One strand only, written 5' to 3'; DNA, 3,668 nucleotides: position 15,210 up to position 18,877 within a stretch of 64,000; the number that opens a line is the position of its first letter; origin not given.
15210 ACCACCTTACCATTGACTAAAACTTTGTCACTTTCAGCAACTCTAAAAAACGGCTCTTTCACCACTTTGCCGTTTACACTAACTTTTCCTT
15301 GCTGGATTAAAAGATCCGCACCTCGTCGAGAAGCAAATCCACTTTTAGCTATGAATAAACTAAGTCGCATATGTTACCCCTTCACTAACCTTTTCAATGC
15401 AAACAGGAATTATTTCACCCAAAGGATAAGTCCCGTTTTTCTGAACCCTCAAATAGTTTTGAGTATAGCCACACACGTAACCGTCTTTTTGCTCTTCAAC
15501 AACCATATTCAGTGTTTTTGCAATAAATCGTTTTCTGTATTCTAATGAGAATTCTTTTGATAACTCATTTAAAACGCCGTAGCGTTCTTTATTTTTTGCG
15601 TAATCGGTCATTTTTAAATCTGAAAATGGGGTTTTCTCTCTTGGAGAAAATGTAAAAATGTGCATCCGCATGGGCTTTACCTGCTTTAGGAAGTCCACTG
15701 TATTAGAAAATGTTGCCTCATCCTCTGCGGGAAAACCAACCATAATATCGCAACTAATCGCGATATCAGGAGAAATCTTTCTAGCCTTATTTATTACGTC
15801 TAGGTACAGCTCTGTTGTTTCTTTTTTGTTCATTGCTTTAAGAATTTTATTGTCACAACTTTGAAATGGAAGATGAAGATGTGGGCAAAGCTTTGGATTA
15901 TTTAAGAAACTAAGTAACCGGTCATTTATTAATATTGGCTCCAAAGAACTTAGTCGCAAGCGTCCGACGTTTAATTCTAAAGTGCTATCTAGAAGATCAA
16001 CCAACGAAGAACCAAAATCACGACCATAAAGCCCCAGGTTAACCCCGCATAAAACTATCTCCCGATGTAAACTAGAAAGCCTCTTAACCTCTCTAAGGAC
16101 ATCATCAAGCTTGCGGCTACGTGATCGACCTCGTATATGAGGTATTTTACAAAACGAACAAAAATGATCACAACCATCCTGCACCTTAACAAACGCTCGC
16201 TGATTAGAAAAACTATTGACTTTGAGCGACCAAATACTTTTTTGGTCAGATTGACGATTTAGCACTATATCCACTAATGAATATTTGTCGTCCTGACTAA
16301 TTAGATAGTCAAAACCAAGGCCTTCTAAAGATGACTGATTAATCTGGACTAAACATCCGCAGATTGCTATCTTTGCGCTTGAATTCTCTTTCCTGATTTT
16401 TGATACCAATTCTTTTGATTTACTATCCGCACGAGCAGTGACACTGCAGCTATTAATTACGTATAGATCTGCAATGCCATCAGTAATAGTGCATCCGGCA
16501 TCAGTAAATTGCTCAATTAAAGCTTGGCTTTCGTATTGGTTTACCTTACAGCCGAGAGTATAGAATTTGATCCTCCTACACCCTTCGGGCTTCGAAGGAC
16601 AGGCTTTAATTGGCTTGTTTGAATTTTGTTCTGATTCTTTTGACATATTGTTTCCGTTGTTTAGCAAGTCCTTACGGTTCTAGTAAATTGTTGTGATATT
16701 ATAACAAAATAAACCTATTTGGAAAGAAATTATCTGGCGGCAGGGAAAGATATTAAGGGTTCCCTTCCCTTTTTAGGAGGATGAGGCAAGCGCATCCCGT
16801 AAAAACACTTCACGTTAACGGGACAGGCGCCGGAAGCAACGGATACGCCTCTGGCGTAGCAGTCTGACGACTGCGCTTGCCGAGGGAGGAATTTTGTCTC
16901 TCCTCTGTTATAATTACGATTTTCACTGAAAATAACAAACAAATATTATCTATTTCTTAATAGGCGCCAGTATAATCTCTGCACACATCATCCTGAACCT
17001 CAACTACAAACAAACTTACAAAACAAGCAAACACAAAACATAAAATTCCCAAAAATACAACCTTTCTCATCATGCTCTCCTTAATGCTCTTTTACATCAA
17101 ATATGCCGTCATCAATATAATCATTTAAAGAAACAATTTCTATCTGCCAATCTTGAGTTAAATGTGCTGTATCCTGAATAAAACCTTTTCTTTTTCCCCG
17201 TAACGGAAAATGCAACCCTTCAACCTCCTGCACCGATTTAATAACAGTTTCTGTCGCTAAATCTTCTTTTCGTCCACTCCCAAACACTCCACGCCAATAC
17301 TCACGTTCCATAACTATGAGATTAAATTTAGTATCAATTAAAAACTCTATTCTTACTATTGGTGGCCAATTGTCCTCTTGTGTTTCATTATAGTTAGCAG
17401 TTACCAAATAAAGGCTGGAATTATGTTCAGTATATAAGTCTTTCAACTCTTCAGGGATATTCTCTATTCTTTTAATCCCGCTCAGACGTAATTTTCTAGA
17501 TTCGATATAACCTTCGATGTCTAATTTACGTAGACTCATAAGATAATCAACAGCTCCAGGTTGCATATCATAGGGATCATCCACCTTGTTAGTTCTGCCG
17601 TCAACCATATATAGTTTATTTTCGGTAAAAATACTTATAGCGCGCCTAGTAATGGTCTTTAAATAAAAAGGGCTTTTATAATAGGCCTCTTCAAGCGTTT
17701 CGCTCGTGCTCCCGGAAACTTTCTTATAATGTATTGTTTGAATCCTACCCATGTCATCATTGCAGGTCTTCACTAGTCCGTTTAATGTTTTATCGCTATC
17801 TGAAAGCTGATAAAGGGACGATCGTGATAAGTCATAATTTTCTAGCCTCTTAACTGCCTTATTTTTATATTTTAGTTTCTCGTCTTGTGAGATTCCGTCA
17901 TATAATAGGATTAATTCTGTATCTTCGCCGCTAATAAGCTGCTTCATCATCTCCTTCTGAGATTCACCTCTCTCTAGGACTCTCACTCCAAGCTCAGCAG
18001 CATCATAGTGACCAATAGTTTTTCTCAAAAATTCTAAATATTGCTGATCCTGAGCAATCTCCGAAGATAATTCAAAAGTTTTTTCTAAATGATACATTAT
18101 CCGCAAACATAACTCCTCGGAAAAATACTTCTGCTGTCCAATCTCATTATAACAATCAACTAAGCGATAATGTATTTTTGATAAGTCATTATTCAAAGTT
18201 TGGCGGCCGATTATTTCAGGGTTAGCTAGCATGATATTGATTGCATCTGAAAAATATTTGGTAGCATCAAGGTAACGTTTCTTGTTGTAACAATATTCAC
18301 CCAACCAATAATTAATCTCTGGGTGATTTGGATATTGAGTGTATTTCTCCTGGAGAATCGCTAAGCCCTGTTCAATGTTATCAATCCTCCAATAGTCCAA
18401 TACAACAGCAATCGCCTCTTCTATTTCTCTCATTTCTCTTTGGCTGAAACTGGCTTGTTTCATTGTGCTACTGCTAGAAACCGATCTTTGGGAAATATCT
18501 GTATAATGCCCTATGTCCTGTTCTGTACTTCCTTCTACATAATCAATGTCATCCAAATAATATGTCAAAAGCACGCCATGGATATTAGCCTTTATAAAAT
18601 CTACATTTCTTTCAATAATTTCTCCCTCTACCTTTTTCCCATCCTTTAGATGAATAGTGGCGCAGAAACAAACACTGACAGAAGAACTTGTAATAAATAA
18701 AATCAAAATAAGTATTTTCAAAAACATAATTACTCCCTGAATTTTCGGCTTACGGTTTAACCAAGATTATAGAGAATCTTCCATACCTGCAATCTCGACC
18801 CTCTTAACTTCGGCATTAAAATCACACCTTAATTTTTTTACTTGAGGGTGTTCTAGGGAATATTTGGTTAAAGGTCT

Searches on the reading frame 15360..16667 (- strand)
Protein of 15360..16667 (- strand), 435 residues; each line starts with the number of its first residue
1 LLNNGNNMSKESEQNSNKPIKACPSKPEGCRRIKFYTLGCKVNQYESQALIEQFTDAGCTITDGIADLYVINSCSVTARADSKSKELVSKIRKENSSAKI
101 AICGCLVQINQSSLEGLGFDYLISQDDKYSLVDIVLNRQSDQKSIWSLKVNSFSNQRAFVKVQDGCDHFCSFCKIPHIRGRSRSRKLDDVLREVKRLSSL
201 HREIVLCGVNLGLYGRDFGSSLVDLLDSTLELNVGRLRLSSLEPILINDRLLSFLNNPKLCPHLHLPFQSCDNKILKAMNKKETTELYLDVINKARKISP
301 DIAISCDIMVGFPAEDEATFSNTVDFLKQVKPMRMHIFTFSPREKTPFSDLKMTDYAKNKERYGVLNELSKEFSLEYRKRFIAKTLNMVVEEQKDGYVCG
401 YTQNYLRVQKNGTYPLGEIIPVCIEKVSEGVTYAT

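Call 7: search_protein_families(library=pfam, proteins=[window:15360-16667:-], max_evalue=0.01)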
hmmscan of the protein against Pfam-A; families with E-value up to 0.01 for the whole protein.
window:15360-16667:- (435 aa): 2 families
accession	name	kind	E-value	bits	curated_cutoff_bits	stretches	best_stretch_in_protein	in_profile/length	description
PF04055.27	Radical_SAM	-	7.3e-21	75.5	29.5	1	161-327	2-166/166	Radical SAM superfamily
PF00919.26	UPF0004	-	2.6e-19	69.5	27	1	33-115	2-87/98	Uncharacterized protein family UPF0004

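Call 12: find_related_loci(query=window:15360-16646:-, collection=genome_contigs, flank=10000)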
Query window:15360-16646:- (428 aa) in genome_contigs; peptide patterns used: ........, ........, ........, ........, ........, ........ (x = any residue, [..] = any of these).
600 stretches matched a pattern (row limit reached: there are more); 588 encode a relative of the query (tblastn E <= 1e-3); the best 80 are kept; 80 distinct loci.
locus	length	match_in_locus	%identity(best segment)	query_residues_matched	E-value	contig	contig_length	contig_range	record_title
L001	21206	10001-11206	57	25-422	1e-153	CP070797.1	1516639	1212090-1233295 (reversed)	MAG: Candidatus Omnitrophota bacterium isolate bin140 chromosome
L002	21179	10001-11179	43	24-401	1e-93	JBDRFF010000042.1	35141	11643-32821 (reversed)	MAG: Candidatus Omnitrophota bacterium isolate MEGAHIT-group-1.354 k141_1311146, whole genome shotgun sequence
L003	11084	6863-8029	44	25-401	5e-91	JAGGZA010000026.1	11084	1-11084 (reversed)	MAG: Candidatus Aerophobetes bacterium isolate AUK192 PB_MBMC_146_c_000000000292, whole genome shotgun sequence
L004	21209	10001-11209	43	14-405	1e-89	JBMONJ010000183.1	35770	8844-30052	MAG: Candidatus Omnitrophota bacterium isolate Betzabe_MAG073 MAG073_183, whole genome shotgun sequence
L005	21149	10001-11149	42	30-405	4e-88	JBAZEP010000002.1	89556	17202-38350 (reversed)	MAG: Candidatus Omnitrophota bacterium isolate SO_2017_LW3_129 NODE_492_length_89556_cov_5.430889_LW162_2017, whole geno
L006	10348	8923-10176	40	27-421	4e-88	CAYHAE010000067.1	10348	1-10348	MAG TPA_asm: uncultured Planctomycetia bacterium isolate ERP119294_co1_439 genome assembly, contig: NODE_8925_length_103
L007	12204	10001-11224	38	27-418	5e-87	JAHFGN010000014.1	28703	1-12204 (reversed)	MAG: Candidatus Omnitrophota bacterium isolate nzgw316 NODE_1009_length_28704_cov_3.570339, whole genome shotgun sequenc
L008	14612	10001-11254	38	28-422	8e-87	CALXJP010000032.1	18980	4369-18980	MAG: uncultured Clostridia bacterium isolate E0_DP__bin144 genome assembly, contig: E0_DP__k127_3283594, whole genome sh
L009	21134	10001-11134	41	26-401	2e-85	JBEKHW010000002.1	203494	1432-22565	MAG: Candidatus Omnitrophota bacterium isolate SPRUCE 286 SPRUCE_286_2, whole genome shotgun sequence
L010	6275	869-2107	39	26-427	5e-85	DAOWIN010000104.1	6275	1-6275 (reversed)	MAG TPA_asm: Candidatus Omnitrophota bacterium isolate CSMAG_2044 CSMAG_2044_k141_3172794_length_6275_cov_13.0000, whole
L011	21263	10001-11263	38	24-422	4e-85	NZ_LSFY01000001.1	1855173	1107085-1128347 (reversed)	Alkalithermobacter thermoalcaliphilus JW-YL-7 = DSM 7308 strain JW-YL-7 ctg1, whole genome shotgun sequence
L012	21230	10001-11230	40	26-427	3e-85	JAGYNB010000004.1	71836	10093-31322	MAG: Candidatus Omnitrophota bacterium isolate M55B134 4, whole genome shotgun sequence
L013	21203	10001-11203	37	24-400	4e-84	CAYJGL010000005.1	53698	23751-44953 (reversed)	MAG TPA_asm: uncultured Clostridium sp. isolate ERP123703_co3_168 genome assembly, contig: NODE_592_length_53698_cov_61.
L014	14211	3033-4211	38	24-401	1e-83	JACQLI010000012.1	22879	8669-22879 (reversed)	MAG: Candidatus Omnitrophota bacterium isolate NC_groundwater_1199_Ag_S-0.1um_47_39 S_p1_S3_coassembly_k141_262041, whol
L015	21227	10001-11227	39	30-422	9e-84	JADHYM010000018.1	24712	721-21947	MAG: Candidatus Omnitrophota bacterium isolate BS750m-G79 BS-750m-C2754, whole genome shotgun sequence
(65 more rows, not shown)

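Call 19: find_related_loci(query=window:15360-16646:-, collection=metagenome_contigs, flank=10000)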
Query window:15360-16646:- (428 aa) in metagenome_contigs; peptide patterns used: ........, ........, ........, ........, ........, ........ (x = any residue, [..] = any of these).
600 stretches matched a pattern (row limit reached: there are more); 585 encode a relative of the query (tblastn E <= 1e-3); the best 80 are kept; 80 distinct loci.
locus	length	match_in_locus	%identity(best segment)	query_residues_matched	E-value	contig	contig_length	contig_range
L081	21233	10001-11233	54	25-427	9e-143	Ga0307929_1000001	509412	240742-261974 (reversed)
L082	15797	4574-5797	52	24-427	4e-140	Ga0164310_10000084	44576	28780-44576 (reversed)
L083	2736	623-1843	52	25-428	6e-145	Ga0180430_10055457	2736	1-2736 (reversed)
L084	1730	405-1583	51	25-415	8e-148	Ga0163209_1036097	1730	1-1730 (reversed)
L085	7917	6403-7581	42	28-409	3e-94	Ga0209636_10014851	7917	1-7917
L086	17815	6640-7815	43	26-401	5e-94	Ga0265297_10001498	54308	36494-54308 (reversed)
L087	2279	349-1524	42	26-402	7e-94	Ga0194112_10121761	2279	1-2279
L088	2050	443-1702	40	20-420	1e-91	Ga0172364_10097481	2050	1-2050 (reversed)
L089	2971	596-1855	40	28-422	8e-89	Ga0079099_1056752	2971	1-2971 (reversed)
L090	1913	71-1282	40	26-427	2e-91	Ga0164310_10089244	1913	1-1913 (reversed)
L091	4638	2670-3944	36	25-422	2e-86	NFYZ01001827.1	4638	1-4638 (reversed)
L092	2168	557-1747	38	20-401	6e-90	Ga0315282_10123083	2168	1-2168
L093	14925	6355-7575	41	27-416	6e-86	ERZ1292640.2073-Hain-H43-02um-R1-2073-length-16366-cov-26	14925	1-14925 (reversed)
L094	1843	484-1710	37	24-399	1e-90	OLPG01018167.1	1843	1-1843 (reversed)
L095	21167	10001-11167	38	32-399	1e-85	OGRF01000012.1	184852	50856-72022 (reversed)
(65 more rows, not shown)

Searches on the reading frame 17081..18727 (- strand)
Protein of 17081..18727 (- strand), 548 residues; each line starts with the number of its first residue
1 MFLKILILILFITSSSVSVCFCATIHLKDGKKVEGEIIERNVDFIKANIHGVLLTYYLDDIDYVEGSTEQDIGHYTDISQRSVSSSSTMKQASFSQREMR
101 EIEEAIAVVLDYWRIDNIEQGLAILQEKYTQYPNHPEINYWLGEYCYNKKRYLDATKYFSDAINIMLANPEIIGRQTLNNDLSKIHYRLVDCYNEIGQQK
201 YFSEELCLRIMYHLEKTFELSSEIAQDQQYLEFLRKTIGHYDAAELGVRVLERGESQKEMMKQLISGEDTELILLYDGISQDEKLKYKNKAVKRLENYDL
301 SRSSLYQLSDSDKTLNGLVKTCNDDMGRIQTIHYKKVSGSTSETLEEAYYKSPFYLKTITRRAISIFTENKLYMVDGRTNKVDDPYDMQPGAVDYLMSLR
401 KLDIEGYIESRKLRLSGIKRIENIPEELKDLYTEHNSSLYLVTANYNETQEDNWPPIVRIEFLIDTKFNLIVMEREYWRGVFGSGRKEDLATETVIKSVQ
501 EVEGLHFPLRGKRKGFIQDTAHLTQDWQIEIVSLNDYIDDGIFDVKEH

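Call 7: search_protein_families(library=pfam, proteins=[window:17081-18727:-], max_evalue=0.01)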
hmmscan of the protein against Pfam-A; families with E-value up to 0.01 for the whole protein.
window:17081-18727:- (548 aa): 2 families
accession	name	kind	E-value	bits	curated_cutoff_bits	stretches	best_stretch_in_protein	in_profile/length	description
PF13432.12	TPR_16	-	0.0079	17.1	32.7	0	110-162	5-57/65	Tetratricopeptide repeat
PF19848.4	DUF6323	-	0.0094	16.2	30.6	0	394-449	11-66/127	Family of unknown function (DUF6323)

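Call 77: search_protein_families(library=padloc, proteins=[window:17081-18727:-], max_evalue=0.001)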
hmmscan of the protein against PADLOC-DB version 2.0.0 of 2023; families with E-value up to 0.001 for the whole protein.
window:17081-18727:- (548 aa): 0 families
